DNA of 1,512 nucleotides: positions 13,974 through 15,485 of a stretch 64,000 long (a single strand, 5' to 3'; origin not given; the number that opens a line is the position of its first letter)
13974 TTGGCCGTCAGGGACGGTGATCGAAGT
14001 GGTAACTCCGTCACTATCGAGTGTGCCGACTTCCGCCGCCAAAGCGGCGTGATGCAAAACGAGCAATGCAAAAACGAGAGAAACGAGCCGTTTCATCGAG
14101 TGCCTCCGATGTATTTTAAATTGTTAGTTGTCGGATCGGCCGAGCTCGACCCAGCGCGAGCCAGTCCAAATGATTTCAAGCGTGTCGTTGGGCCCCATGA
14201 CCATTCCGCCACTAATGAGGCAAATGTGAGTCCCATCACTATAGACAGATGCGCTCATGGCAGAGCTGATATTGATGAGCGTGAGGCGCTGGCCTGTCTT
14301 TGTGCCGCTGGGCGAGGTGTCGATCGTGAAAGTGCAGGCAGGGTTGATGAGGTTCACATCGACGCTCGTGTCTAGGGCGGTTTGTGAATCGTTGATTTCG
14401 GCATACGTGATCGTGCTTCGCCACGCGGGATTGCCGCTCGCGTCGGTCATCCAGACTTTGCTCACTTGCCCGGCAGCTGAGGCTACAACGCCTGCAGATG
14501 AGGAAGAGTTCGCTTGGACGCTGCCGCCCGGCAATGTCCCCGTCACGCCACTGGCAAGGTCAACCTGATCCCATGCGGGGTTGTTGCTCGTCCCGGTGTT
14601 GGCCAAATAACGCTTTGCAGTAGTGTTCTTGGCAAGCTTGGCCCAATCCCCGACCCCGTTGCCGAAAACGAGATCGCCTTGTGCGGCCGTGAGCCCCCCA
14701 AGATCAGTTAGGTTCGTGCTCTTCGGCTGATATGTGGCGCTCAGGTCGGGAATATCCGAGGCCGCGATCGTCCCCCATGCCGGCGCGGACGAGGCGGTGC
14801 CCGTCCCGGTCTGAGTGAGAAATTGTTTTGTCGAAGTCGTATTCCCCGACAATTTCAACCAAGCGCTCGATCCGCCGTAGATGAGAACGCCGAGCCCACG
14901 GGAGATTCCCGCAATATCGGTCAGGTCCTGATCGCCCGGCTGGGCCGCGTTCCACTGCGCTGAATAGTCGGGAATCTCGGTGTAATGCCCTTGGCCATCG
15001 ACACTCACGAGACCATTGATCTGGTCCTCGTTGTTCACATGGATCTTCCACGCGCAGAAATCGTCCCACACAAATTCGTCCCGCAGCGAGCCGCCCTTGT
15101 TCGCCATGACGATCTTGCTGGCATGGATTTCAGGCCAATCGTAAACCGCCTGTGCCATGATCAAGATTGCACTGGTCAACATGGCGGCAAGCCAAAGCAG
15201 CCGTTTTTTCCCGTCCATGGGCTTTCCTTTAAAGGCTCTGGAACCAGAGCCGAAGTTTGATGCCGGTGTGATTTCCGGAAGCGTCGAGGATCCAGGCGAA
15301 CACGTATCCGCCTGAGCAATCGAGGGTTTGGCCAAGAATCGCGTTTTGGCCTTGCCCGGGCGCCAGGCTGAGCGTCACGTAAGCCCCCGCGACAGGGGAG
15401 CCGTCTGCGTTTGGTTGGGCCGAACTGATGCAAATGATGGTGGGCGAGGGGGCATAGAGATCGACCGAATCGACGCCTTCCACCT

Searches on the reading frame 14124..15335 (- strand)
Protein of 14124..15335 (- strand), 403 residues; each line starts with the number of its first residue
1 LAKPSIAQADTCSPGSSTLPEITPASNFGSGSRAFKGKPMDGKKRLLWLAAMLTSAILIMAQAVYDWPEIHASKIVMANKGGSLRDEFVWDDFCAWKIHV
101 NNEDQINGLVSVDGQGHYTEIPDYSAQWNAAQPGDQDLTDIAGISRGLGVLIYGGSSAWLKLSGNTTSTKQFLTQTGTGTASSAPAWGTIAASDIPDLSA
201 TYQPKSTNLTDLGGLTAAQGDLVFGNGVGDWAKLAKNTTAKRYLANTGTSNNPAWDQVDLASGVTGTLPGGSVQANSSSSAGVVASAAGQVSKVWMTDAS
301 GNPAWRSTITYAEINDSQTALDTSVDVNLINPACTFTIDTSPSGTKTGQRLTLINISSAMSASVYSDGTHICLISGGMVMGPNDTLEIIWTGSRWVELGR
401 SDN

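Call 20: search_protein_families(library=phrogs, proteins=[window:14124-15335:-], max_evalue=0.001)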
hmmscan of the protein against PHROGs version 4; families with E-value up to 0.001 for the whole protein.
window:14124-15335:- (403 aa): 1 family
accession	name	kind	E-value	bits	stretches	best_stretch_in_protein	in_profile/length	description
phrog_21765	-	unknown function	8.2e-07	29.4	1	274-344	345-414/422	-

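Call 46: search_protein_families(library=pfam, proteins=[window:14124-15335:-], max_evalue=0.001)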
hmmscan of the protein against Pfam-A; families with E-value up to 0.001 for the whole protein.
window:14124-15335:- (403 aa): 1 family
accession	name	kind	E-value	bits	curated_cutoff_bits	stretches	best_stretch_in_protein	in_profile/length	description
PF25692.1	Phage_depo_C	-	2.5e-07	31.5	25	1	318-395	10-89/90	Phage depolymerase C-terminal beta sandwich domain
